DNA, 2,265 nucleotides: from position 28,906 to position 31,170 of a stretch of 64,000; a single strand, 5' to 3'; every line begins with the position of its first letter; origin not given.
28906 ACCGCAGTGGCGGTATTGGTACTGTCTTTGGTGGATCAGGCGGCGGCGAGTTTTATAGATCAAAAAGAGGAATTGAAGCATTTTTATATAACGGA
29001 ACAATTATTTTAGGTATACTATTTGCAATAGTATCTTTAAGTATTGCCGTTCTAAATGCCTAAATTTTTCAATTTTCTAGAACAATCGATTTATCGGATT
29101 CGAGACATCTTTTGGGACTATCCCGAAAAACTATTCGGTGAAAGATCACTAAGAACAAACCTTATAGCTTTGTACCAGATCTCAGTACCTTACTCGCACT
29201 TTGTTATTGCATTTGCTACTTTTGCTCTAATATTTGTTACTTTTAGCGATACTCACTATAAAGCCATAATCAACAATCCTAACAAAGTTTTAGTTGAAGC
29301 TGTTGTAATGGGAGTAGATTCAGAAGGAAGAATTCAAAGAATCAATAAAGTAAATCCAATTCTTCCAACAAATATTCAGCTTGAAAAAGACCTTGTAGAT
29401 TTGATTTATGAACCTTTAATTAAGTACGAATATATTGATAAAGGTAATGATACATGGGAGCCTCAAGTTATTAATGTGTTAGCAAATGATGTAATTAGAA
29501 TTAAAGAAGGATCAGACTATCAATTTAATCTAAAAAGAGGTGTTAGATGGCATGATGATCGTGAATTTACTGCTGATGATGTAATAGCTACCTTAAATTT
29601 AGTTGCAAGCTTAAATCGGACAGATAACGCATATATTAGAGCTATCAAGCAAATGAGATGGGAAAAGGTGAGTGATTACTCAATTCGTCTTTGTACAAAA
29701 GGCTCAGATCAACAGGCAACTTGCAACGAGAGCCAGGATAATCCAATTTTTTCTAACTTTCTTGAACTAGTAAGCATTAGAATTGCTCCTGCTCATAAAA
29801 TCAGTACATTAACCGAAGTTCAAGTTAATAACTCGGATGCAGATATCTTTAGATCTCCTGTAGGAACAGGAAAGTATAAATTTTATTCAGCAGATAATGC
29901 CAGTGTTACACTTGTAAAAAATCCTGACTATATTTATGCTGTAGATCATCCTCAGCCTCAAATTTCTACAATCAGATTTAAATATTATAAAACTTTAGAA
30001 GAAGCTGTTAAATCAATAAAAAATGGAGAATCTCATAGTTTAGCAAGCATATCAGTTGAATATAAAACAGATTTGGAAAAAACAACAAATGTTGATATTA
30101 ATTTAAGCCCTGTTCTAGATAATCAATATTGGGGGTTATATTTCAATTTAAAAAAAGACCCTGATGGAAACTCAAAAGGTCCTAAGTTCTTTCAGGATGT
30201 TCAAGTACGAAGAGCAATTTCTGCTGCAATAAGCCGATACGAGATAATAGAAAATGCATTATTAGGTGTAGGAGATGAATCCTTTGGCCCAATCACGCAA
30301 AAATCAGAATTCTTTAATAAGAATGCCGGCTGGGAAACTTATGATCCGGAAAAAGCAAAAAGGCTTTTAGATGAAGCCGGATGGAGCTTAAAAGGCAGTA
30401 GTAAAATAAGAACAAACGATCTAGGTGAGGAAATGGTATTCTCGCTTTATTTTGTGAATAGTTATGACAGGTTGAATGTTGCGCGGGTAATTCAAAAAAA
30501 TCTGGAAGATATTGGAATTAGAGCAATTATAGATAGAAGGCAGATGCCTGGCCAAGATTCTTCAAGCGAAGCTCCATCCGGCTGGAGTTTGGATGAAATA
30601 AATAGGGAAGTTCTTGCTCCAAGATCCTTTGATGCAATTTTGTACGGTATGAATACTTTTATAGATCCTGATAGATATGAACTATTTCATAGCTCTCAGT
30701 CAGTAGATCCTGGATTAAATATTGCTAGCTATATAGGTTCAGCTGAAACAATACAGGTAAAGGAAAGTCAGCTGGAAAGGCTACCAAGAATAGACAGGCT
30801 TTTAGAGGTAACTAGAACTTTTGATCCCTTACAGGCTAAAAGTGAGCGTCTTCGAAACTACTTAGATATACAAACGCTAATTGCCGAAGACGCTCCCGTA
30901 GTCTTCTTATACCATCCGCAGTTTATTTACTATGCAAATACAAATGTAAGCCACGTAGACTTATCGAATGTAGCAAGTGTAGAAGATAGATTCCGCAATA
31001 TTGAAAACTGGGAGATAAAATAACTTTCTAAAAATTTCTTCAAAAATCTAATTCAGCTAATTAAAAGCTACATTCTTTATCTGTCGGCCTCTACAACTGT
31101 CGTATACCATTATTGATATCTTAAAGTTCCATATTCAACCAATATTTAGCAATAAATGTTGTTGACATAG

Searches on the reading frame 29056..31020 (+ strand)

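Call 48: search_protein_families(library=pfam, proteins=[window:29056-31020:+], max_evalue=0.001)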
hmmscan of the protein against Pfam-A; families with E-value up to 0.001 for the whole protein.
window:29056-31020:+ (655 aa): 1 family
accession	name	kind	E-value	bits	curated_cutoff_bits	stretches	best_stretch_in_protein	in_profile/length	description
PF00496.27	SBP_bac_5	-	2.3e-54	185.3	32.4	1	150-494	14-323/368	Bacterial extracellular solute-binding proteins, family 5 Middle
